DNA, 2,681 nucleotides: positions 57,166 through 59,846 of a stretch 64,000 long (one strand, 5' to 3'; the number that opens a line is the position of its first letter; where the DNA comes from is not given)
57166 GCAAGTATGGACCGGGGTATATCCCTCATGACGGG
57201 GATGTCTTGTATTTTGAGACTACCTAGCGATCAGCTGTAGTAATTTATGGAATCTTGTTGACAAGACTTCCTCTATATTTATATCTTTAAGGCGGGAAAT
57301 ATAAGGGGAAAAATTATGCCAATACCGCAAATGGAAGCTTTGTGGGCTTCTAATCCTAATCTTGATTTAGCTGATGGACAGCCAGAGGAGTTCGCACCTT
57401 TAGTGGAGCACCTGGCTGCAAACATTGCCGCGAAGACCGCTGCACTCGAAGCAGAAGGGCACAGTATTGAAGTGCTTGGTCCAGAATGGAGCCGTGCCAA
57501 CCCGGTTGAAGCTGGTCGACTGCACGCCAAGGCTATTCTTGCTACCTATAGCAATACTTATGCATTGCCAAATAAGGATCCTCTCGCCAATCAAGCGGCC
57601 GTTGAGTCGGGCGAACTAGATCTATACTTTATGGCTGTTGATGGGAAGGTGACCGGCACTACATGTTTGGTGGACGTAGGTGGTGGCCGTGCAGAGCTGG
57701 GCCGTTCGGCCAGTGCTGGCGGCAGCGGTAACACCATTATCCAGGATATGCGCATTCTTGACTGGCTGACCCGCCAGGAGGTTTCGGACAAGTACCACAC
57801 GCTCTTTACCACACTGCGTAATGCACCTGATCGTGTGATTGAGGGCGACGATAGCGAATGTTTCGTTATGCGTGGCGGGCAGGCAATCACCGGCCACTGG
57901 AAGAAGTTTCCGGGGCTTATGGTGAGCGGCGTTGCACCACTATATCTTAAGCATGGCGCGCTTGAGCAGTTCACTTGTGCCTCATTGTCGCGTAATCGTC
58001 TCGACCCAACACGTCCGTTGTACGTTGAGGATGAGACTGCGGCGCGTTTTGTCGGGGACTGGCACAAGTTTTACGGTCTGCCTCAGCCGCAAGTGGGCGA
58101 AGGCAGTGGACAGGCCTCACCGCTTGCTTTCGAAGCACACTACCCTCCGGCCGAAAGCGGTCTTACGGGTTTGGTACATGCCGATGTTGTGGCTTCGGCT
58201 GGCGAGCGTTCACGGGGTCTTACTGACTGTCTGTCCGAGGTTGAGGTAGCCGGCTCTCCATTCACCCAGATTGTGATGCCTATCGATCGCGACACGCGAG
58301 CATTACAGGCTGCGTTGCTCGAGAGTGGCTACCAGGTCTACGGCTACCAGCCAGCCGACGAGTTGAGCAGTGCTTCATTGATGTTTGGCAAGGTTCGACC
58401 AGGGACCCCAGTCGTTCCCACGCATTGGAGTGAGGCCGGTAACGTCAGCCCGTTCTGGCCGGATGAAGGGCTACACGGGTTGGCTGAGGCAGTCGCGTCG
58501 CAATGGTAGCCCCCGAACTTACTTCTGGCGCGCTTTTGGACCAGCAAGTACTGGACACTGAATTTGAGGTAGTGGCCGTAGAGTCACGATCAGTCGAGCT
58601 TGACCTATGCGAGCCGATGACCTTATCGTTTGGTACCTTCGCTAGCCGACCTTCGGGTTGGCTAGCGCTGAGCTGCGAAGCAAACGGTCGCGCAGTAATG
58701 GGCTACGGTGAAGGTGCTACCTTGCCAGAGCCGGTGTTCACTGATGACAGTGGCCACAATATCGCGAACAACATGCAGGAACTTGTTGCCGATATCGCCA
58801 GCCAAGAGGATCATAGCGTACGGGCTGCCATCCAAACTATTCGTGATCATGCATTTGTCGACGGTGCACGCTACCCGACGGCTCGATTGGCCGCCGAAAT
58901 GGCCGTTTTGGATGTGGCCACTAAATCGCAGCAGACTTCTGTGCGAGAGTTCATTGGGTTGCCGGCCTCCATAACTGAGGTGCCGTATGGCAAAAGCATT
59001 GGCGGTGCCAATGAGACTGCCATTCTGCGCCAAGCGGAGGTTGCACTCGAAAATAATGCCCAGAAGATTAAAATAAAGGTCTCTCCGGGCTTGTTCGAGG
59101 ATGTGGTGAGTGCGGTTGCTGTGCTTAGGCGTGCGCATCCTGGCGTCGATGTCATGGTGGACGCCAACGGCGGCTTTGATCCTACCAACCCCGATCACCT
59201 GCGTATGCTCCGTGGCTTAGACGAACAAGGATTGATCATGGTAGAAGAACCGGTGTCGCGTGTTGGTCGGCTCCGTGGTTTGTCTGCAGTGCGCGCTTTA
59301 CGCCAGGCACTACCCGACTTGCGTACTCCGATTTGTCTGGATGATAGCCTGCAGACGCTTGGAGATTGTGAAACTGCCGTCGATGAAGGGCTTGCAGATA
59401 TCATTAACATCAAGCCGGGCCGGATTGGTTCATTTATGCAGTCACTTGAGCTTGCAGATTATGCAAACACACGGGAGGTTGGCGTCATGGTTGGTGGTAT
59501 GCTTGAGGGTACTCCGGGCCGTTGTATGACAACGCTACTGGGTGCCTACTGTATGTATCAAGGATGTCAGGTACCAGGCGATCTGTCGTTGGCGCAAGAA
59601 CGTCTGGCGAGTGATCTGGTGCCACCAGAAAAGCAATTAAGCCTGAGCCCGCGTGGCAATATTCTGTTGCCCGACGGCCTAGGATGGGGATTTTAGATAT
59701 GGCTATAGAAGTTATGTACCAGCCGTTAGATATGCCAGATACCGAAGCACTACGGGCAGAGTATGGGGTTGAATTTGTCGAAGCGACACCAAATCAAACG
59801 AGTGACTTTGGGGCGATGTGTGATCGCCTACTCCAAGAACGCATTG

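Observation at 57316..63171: Four-gene operon joining a dipeptide-epimerase-like enzyme, an extended VanX-like dipeptidase and two unknown proteins to tyrS and tRNA-Tyr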

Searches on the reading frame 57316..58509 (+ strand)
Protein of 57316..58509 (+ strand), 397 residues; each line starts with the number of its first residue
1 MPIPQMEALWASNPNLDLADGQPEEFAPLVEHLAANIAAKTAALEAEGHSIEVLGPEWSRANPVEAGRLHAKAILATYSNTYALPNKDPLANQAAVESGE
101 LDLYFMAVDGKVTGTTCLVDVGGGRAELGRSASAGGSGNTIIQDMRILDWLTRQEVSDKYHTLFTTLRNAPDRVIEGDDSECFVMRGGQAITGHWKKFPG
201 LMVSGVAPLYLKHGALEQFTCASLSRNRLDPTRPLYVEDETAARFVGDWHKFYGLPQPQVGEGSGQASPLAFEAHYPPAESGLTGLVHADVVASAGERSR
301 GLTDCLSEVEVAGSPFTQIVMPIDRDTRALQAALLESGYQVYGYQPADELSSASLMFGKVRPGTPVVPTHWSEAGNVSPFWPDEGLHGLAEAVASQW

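Call 4: search_protein_families(library=pfam, proteins=[window:57316-58509:+], max_evalue=0.01)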
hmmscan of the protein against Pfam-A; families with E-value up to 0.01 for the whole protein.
window:57316-58509:+ (397 aa): 0 families

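Call 5: search_protein_families(library=ncbifam, proteins=[window:57316-58509:+], max_evalue=0.01)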
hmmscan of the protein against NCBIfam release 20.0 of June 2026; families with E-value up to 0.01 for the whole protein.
window:57316-58509:+ (397 aa): 0 families

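Call 10: search_solved_structures(query=window:57316-58509:+, max_evalue=10, show_alignments=2)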
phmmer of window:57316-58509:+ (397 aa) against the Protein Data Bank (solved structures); distinct sequences matched with E-value up to 10: 0.

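Call 12: find_homologous_proteins(query=window:57316-58509:+)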
Query window:57316-58509:+ (397 aa): 71 proteins with E <= 0.001 among 8000 candidates.
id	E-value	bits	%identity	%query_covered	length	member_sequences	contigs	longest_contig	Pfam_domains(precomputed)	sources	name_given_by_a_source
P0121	1.4e-268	908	100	100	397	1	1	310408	-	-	-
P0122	7.4e-202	689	76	100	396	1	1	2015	-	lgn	-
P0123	1.3e-169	582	65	99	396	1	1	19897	-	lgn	-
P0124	3.9e-162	558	65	96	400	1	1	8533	-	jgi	jgi:hypothetical protein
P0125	6.0e-157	541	59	100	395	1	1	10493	-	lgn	-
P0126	3.7e-156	538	62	100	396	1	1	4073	-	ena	-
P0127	2.0e-154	532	60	100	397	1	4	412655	-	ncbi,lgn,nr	ncbi:MAG TPA: hypothetical protein VLF91_00365 [Candidatus Saccharimonadales bacterium]|nr:hypotheti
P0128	2.2e-149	516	60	97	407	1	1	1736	-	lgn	-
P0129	5.5e-149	514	58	100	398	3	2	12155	-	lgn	-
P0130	3.2e-140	486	55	99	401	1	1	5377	-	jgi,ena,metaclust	metaclust:\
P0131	6.4e-139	481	56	99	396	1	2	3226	-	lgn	-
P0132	1.1e-137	477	56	99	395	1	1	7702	-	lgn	-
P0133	3.4e-132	459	54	94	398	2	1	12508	-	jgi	-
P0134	3.5e-132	459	53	100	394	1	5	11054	-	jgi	jgi:hypothetical protein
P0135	4.2e-132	459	54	96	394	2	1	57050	-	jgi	jgi:hypothetical protein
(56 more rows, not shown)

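Call 20: search_solved_structures(query=A2, max_evalue=10, show_alignments=2)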
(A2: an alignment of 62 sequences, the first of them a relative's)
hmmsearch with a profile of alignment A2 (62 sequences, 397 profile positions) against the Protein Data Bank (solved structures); distinct sequences matched with E-value up to 10: 4.
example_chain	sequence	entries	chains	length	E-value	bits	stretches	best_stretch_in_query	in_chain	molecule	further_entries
2yve_A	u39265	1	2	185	0.21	13.5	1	221-307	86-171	Transcriptional regulator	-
2yvh_A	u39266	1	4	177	0.23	13.4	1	221-306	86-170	Transcriptional regulator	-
2zoy_A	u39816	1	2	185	0.23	13.4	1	221-306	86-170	Transcriptional regulator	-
2zoz_A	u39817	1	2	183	0.24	13.3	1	221-306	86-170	Transcriptional regulator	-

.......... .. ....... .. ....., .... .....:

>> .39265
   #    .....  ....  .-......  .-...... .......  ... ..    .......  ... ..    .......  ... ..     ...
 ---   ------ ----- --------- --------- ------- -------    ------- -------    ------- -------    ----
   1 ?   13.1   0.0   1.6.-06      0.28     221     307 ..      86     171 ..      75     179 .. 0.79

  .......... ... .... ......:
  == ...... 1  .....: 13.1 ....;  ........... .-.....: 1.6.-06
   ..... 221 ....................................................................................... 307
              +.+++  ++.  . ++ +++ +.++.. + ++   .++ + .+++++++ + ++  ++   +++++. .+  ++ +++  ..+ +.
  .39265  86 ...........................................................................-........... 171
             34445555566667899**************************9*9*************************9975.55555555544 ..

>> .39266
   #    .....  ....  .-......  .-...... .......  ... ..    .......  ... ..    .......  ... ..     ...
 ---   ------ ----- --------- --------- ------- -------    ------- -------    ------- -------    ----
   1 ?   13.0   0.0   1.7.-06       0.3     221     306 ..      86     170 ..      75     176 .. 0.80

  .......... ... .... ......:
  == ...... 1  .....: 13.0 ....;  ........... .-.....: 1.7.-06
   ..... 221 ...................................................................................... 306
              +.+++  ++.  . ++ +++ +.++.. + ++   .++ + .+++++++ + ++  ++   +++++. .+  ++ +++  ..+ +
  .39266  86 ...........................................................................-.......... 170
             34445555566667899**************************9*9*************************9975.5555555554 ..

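Call 29: predict_structure(alignment_id=A2)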
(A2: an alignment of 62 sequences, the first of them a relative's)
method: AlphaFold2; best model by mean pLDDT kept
length: 397 residues; sequences in the alignment: 62
mean_pLDDT: 92.4   pTM: 0.90
mean pLDDT of the five models: 92.4, 91.9, 91.3, 91.1, 91.0
residues with pLDDT >= 90: 331; 70-90: 51; 50-70: 9; < 50: 6
segments of 3 or more residues with pLDDT < 50: 1-4
pLDDT, mean of each block of 10 residues (from residue 1): 48 75 96 94 95 96 98 89 84 97 96 96 94 89 97 96 96 87 91 95 96 94 96 94 97 94 80 94 90 95 97 97 96 98 97 97 96 95 94 93
secondary structure, 60 per line:
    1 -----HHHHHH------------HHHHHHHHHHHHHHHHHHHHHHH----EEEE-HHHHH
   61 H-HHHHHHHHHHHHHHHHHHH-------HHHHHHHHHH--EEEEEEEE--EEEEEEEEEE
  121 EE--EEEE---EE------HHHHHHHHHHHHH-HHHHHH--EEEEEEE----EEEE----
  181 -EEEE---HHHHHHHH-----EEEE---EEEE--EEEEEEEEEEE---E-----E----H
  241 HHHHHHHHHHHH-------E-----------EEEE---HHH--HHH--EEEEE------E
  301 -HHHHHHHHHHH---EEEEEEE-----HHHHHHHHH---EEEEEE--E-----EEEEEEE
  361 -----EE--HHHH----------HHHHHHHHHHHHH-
elements in order: H6-11 H24-46 E51-54 H56-61 H63-81 H89-98 E101-108 E111-122 E125-128 H140-152 H154-159 E162-168 E173-176 E182-185 H189-196 E202-205 E209-212 E215-225 H240-252 E272-275 E289-293 H302-312 E316-322 H328-336 E340-345 E354-360 H370-373 H384-396

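Call 32: fold_search(model_id=the predicted structure, library=pdb)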
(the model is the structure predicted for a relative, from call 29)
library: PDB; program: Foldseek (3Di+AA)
matches with E <= 10: 1221; with E <= 0.001: 301
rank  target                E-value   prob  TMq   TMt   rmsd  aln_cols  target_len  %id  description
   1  1tiq_B                5.6e-07  1.00  0.25  0.51   7.3       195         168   10  Crystal Structure of an Acetyltransferase (PaiA) in complex with CoA and DTT from Bacillus subtilis, Northeast Structu (released 2004-07-13)
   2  1tiq_A                9.6e-07  1.00  0.29  0.58   5.7       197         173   11  Crystal Structure of an Acetyltransferase (PaiA) in complex with CoA and DTT from Bacillus subtilis, Northeast Structu (released 2004-07-13)
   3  8osp_A                1.4e-06  1.00  0.24  0.49   7.0       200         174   12  GCN5-related N-Acetyltransferase from Lactobacillus curiae (released 2023-07-05)
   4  9mto_A                3.0e-06  1.00  0.27  0.63   5.4       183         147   13  Crystal structure of acetyltransferase CBU0801 from Coxiella burnetii (released 2025-01-22)
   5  1yr0_A                3.3e-06  1.00  0.29  0.61   6.7       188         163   18  Crystal structure of phosphinothricin acetyltransferase from agrobacterium tumefaciens (released 2005-02-15)
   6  1ghe_B                4.8e-06  1.00  0.28  0.56   6.3       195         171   15  CRYSTAL STRUCTURE OF TABTOXIN RESISTANCE PROTEIN COMPLEXED WITH AN ACYL COENZYME A (released 2003-01-14)
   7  3wr7_A                7.2e-06  1.00  0.29  0.59   6.7       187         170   13  Crystal Structure of Spermidine Acetyltransferase from Escherichia coli (released 2015-09-02)
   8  6cy6                  7.2e-06  1.00  0.28  0.58   6.5       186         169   13  Crystal structure of spermidine/spermine N-acetyltransferase SpeG from Escherichia coli in complex with tris(hydroxymeth (released 2018-04-18)
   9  1ghe_A                7.2e-06  1.00  0.27  0.54   6.6       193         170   16  CRYSTAL STRUCTURE OF TABTOXIN RESISTANCE PROTEIN COMPLEXED WITH AN ACYL COENZYME A (released 2003-01-14)
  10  2i79_E                8.2e-06  1.00  0.30  0.64   5.0       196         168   12  The crystal structure of the acetyltransferase of GNAT family from Streptococcus pneumoniae (released 2006-10-10)
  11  1y9k_B                9.7e-06  1.00  0.25  0.54   5.5       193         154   13  IAA acetyltransferase from Bacillus cereus ATCC 14579 (released 2005-02-01)
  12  2i79_A                1.0e-05  1.00  0.31  0.64   4.4       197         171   12  The crystal structure of the acetyltransferase of GNAT family from Streptococcus pneumoniae (released 2006-10-10)
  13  2r7h_B                1.0e-05  1.00  0.28  0.61   5.2       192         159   12  CRYSTAL STRUCTURE OF A putative acetyltransferase of the GNAT family (DDE_3044) FROM DESULFOVIBRIO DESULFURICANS SUBSP (released 2007-09-25)
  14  3dr6_B                1.0e-05  1.00  0.29  0.60   5.0       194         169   14  Structure of yncA, a putative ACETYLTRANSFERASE from Salmonella typhimurium (released 2008-09-09)
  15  7bxz_B                1.1e-05  1.00  0.31  0.60   7.4       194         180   13  Crystal structure of the aminoglycoside 6'-N-acetyltransferase from Enterococcus faecium (released 2020-08-12)
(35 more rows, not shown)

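Call 68: search_protein_families(library=pfam, proteins=[window:57316-58509:+], max_evalue=5)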
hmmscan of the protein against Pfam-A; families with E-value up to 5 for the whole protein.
window:57316-58509:+ (397 aa): 0 families

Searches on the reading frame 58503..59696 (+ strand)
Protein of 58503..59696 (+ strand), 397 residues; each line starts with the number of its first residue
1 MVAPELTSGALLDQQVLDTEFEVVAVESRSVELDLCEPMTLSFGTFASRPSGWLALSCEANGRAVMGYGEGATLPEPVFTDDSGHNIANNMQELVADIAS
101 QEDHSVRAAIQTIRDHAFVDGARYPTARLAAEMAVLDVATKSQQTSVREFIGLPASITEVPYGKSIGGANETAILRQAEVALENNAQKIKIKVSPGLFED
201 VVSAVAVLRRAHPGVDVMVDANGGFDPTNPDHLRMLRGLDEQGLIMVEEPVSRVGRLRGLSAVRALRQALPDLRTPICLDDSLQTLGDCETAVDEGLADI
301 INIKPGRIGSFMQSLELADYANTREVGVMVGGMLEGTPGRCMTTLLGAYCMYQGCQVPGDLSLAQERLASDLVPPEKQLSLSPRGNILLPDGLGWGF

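Call 4: search_protein_families(library=pfam, proteins=[window:58503-59696:+], max_evalue=0.01)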
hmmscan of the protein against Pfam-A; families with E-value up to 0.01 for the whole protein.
window:58503-59696:+ (397 aa): 3 families
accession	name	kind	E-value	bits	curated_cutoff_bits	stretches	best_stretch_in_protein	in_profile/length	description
PF13378.12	MR_MLE_C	-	1.9e-28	100.1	29.4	1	175-396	3-212/219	Enolase C-terminal domain-like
PF02746.21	MR_MLE_N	-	1.2e-06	29.1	22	1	32-152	10-117/117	Mandelate racemase / muconate lactonizing enzyme, N-terminal domain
PF07476.17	MAAL_C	-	3.3e-06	26.9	27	1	244-335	107-200/249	Methylaspartate ammonia-lyase C-terminus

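Call 5: search_protein_families(library=ncbifam, proteins=[window:58503-59696:+], max_evalue=0.01)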
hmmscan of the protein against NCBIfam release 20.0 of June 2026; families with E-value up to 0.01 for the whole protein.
window:58503-59696:+ (397 aa): 12 families
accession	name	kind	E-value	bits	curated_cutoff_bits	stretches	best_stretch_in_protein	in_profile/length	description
TIGR01928.1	menC_lowGC_arch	equivalog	1e-41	143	200.65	1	33-376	5-323/325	o-succinylbenzoate synthase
TIGR02534.1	mucon_cyclo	subfamily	1.1e-20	74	334.95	1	25-342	3-306/368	muconate/chloromuconate family cycloisomerase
NF042940.1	racemase_DgcA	equivalog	3.7e-19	69.1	400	1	65-335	36-273/323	N-acetyl-D-Glu racemase DgcA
NF041118.1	A_G_epim_Thtga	equivalog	9.5e-15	54.5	500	1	90-337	64-296/341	L-Ala-D/L-Glu epimerase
NF011708.0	PRK15129.1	equivalog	1.9e-12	46.8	343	1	126-335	86-278/321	L-Ala-D/L-Glu epimerase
NF047820.1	TalGalacDh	equivalog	3.2e-11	42.8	500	1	132-326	112-299/371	L-talarate/galactarate dehydratase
TIGR01927.1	menC_gam_Gplu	equivalog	2e-09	37.1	130.55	1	31-335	3-267/307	o-succinylbenzoate synthase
NF002739.0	PRK02714.1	equivalog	1.4e-08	34.6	259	1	161-341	111-281/320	o-succinylbenzoate synthase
NF002782.0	PRK02901.1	equivalog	2.1e-07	30.3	288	1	184-339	101-247/328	o-succinylbenzoate synthase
NF003473.0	PRK05105.1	equivalog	2.8e-05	23.3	236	1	178-335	133-275/331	o-succinylbenzoate synthase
NF043002.1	HProlDhtase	equivalog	8.9e-05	21.5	500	1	65-324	44-285/366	cis-3-hydroxy-L-proline dehydratase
TIGR01502.1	B_methylAsp_ase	equivalog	0.00026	20.2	286.15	1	242-337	263-360/408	methylaspartate ammonia-lyase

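Call 21: search_solved_structures(query=window:58503-59696:+, max_evalue=0.001, show_alignments=1)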
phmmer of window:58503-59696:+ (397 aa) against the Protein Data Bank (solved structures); distinct sequences matched with E-value up to 0.001: 46.
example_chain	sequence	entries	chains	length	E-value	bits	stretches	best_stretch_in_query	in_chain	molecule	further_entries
1wue_A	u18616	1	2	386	3.8e-31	112.1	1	22-396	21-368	mandelate racemase/muconate lactonizing enzyme family protein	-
1wuf_A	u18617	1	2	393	1.1e-28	103.9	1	31-390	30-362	hypothetical protein lin2664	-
1sja_A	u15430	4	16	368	1.9e-25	93.3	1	24-395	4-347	N-acylamino acid racemase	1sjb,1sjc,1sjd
7s8w_A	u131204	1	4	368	6.9e-25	91.4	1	24-395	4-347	N-succinylamino acid racemase/O-succinylbenzoate synthase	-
5fjr_A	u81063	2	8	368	9.9e-25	90.9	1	24-395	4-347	O-SUCCINYLBENZOATE SYNTHASE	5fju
4a6g_A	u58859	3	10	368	1.4e-24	90.5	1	24-395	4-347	N-ACYLAMINO ACID RACEMASE | N-succinylamino acid racemase | O-SUCCINYLBENZOATE SYNTHASE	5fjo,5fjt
5fjp_A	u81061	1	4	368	9.7e-24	87.7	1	24-395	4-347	O-SUCCINYLBENZOATE SYNTHASE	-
2zc8_A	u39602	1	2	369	1.3e-22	84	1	24-396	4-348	N-acylamino acid racemase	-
3qld_A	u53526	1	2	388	6.9e-22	81.6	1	38-349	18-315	Mandelate racemase/muconate lactonizing protein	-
2ggg_A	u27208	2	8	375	1.5e-19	73.8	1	127-375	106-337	N-acylamino acid racemase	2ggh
2fkp_A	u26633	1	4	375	1.9e-19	73.6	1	123-375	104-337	N-acylamino acid racemase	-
1r0m_A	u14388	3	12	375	3.3e-19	72.7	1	123-375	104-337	N-acylamino acid racemase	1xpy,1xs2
2ggj_A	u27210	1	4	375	3.3e-19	72.7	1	123-375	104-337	N-acylamino acid racemase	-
2ggi_A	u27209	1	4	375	4.6e-18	69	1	126-375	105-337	N-acylamino acid racemase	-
2p88_A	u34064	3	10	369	1.1e-15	61.1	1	23-337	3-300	Mandelate racemase/muconate lactonizing enzyme family protein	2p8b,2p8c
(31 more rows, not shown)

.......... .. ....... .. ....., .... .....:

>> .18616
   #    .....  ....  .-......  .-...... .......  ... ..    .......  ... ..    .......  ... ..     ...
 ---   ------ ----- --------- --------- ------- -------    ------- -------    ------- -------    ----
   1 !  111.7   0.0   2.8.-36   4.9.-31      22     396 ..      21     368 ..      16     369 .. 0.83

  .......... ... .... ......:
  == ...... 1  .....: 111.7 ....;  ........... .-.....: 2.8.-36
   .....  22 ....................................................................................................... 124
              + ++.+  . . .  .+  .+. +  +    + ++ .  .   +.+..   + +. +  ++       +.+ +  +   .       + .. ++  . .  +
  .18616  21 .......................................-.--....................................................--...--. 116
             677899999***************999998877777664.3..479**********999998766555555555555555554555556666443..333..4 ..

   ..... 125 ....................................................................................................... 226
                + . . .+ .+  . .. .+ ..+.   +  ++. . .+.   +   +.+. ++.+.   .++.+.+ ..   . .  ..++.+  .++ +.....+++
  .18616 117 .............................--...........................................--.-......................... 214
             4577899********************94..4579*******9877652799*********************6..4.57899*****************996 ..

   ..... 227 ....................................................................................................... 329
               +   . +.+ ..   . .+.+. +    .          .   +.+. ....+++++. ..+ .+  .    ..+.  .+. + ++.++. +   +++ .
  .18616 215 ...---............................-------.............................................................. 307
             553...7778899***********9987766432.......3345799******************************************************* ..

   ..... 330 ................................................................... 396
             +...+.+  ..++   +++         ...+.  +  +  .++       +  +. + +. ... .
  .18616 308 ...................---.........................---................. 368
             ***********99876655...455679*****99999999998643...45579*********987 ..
